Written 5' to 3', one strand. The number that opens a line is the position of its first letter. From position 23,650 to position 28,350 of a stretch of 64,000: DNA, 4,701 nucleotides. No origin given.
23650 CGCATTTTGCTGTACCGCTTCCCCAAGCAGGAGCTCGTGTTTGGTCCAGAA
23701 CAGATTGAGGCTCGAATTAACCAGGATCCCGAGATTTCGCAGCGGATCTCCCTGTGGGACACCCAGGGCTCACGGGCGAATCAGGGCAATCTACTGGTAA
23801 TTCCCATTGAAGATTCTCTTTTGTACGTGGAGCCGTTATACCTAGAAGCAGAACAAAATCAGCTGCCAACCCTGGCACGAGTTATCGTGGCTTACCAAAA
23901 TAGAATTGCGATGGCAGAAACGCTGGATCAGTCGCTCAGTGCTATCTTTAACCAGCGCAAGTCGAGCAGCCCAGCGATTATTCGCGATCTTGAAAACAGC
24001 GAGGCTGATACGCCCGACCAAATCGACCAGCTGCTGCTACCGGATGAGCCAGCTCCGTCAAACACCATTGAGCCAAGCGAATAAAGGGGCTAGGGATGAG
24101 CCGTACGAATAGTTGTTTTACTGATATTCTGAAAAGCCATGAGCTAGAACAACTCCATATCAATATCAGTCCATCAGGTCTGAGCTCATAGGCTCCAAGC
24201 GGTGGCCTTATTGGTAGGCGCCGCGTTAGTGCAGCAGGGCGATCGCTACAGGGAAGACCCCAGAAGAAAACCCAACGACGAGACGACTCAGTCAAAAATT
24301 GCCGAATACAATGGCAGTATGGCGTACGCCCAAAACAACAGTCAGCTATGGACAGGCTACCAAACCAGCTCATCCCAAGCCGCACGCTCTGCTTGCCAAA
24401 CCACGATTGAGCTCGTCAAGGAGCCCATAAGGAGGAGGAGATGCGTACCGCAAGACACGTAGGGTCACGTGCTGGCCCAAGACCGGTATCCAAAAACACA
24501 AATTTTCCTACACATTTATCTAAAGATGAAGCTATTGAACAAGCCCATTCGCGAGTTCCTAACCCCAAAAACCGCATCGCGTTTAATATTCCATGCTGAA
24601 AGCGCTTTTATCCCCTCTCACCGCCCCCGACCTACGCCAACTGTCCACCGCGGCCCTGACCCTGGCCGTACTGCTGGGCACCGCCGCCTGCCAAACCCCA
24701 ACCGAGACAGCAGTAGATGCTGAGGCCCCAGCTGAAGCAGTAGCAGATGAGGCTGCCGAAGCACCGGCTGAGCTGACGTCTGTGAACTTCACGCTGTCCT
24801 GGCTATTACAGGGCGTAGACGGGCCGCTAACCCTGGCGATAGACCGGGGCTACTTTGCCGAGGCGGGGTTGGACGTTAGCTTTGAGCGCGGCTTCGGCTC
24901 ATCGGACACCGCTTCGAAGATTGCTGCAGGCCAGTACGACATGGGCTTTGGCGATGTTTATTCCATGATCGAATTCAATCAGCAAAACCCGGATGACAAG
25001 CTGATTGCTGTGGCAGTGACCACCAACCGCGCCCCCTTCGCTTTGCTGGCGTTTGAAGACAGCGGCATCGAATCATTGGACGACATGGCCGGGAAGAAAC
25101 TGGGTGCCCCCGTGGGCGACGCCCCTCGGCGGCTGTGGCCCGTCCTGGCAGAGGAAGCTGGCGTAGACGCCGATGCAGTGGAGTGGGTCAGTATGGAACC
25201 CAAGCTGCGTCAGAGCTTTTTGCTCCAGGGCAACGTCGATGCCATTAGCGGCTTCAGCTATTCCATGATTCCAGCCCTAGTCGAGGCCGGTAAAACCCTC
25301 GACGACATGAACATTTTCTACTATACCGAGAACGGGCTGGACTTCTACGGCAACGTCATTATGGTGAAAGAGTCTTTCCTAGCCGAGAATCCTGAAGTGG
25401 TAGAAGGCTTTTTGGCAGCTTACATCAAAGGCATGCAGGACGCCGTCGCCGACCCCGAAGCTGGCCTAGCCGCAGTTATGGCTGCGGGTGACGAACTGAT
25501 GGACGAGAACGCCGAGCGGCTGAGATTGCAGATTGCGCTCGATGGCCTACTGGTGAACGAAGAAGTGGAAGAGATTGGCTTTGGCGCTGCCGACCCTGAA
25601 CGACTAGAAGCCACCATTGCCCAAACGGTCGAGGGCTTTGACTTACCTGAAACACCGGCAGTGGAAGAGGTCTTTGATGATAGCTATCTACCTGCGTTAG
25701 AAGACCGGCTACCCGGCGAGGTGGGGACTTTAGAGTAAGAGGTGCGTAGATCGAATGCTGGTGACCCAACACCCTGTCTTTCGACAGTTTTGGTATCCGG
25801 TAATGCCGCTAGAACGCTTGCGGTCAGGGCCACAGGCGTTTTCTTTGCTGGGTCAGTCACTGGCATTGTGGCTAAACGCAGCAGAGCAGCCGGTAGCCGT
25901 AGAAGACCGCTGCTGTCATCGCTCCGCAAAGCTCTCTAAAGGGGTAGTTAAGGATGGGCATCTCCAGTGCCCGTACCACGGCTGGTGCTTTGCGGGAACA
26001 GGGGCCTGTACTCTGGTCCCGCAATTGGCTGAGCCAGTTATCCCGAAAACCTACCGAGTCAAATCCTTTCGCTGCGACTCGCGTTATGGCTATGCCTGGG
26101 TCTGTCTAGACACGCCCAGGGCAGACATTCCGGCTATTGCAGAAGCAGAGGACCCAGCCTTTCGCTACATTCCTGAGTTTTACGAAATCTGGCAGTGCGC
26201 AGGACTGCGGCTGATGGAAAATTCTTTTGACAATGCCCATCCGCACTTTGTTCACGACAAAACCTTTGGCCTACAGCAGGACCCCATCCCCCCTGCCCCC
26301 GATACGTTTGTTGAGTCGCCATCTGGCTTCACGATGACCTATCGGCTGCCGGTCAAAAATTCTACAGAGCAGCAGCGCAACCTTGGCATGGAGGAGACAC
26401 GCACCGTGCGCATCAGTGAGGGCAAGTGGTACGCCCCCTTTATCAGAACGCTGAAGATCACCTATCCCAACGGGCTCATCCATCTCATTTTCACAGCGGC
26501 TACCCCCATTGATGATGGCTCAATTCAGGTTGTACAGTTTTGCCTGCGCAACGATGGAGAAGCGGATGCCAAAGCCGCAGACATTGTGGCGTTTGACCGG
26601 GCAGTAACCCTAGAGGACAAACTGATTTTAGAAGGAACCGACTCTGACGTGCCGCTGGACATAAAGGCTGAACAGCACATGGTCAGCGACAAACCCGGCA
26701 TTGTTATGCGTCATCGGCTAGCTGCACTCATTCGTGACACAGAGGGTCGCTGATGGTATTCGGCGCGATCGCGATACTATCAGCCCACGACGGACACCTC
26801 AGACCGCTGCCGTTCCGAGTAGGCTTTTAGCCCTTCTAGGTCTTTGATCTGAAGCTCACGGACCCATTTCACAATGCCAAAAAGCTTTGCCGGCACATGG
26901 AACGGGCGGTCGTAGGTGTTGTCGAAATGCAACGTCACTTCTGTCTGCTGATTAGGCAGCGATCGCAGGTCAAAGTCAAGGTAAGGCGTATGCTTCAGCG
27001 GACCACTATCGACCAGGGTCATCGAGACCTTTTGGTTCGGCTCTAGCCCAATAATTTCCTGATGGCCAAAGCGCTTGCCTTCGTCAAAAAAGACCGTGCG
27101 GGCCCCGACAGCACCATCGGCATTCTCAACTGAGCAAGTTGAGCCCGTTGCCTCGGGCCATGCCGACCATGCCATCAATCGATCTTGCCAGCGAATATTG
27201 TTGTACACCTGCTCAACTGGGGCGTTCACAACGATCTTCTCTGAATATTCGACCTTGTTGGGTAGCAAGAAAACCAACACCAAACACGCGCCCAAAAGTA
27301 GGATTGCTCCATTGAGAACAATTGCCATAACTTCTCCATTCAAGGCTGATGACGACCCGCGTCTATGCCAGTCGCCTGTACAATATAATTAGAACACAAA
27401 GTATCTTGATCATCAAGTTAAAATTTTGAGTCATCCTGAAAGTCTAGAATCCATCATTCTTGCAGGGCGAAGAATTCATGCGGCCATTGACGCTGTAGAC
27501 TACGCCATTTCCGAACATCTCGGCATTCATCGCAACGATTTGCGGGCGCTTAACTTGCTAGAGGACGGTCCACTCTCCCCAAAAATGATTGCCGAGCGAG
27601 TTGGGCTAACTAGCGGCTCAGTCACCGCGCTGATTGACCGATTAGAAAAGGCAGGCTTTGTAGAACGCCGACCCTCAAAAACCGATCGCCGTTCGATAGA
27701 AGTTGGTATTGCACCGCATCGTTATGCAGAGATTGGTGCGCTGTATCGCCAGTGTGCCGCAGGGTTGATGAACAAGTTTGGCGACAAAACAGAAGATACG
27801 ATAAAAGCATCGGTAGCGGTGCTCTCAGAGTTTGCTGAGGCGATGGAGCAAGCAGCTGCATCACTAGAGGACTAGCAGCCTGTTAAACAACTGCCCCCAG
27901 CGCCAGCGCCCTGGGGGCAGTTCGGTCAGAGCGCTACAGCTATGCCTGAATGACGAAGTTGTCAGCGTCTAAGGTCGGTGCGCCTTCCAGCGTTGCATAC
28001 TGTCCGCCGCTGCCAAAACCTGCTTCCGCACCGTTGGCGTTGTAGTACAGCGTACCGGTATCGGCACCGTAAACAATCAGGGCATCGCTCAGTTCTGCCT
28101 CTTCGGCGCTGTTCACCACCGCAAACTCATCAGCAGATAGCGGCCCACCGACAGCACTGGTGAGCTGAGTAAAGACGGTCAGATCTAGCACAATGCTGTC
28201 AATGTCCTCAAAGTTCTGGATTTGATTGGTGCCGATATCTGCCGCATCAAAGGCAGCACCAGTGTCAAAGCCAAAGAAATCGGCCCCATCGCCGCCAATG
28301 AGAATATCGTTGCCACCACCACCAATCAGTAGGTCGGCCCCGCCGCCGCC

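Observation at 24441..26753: Strong-RBS 52 aa upstream ORF coupled to an orphan NMT1/THI5-type binding lipoprotein and a Rieske oxygenase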

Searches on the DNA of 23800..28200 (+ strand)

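Call 4: search_rna_families(source=window, start=23800, end=28200, threshold=evalue, max_evalue=1)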
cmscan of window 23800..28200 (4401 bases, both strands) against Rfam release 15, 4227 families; matches with E-value up to 1: 0.
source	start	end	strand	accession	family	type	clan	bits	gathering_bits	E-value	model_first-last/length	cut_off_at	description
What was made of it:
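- On Xanthine riboswitch (NMT1 motif) or any Rfam cis-regulator: No match at E <= 1 in 23800-28200 (call 4).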

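Call 55: search_rna_families(sources=[L001, L002, L003, L007, L010, L011, L013, L081, L084, L089, L090], threshold=gathering)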
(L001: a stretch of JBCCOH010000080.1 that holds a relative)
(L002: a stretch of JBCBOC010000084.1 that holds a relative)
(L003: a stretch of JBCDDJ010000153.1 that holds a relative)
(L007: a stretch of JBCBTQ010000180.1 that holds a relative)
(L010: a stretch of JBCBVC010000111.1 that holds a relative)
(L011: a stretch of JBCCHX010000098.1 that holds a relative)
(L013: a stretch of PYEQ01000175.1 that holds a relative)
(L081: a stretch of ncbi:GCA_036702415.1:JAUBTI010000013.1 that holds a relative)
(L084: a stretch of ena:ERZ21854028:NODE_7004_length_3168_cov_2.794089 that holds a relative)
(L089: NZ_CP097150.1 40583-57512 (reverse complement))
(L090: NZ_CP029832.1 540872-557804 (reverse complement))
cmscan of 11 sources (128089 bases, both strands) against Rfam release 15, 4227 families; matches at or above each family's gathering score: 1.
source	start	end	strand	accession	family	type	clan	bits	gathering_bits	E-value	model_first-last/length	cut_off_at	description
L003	7990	8013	-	RF01356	CRISPR-DR28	Gene; CRISPR;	-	35.1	35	0.027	1-24/24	no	CRISPR RNA direct repeat element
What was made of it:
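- On Xanthine riboswitch (NMT1 motif) or any Rfam cis-regulator: None at gathering score in 11 related loci (call 55).
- Closest known: Proteobacterial xanthine-riboswitch. Different: No xanthine riboswitch is present in the window or in 11 related loci (calls 4, 55).
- Tried and rejected: The only match was an unrelated CRISPR repeat in L003 (calls 4, 55).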

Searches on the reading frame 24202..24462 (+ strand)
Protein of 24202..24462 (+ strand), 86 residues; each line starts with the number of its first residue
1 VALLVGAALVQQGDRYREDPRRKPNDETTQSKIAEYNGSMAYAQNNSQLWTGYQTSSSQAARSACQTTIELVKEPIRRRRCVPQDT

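Call 3: search_protein_families(library=pfam, proteins=[window:24202-24462:+], max_evalue=0.01)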
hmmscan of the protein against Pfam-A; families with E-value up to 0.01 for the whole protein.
window:24202-24462:+ (86 aa): 0 families

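Call 59: find_homologous_proteins(query=window:24202-24459:+, max_evalue=0.001)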
Query window:24202-24459:+: 2 candidates shared short words with the query, none scored E <= 0.001.
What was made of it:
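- The neighbouring 86-codon frame has no homologues either (call 59).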

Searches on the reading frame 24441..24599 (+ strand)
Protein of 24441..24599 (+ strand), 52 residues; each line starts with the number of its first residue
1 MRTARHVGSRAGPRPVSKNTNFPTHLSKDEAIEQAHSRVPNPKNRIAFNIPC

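Call 3: search_protein_families(library=pfam, proteins=[window:24441-24599:+], max_evalue=0.01)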
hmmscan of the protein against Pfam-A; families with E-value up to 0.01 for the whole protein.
window:24441-24599:+ (52 aa): 0 families

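Call 19: list_cluster_members(proteins=[P0001, window:24441-24596:+, window:24202-24459:+, window:25755-26750:+])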
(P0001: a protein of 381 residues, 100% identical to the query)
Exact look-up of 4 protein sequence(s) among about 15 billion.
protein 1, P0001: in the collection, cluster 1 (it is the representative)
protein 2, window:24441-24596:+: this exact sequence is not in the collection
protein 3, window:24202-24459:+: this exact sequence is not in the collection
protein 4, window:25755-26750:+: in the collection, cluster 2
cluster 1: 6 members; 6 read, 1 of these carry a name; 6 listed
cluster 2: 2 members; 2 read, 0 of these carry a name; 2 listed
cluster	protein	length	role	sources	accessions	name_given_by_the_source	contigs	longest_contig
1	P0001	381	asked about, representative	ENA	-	-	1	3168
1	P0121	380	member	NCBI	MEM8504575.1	MAG: ABC transporter substrate-binding protein [Cyanobacteria bacterium P01_D01_bin.1]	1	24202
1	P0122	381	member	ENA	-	-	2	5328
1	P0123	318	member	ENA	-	-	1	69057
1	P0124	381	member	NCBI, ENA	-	-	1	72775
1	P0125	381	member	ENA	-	-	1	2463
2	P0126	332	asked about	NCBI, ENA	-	-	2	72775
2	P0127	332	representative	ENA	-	-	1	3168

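Call 38: search_protein_representatives(protein=window:24441-24596:+)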
Query: 52 residues. Proteins with E-value up to 0.001 (for the whole library): 3; up to 1e-10: 1; up to 1e-30: 0. The best 3 are listed.
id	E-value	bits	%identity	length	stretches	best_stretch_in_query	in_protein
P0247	6.9e-16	73.0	92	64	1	11-49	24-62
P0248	1.4e-09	53.4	26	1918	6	12-46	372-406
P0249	5.5e-04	36.1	34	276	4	3-35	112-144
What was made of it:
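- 24441..24599 (+): 52-codon ORF, most likely not a functional gene. Its only homologue among 1.84 billion representatives is the strain variant P0247 (call 38).
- On Translationally coupled upstream ORF / leader peptide: The only hit among 1.84 billion proteins is a strain variant (call 38).
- The only hit among 1.84 billion representatives is a strain variant (call 38). There are no homologues beyond the species (call 38).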
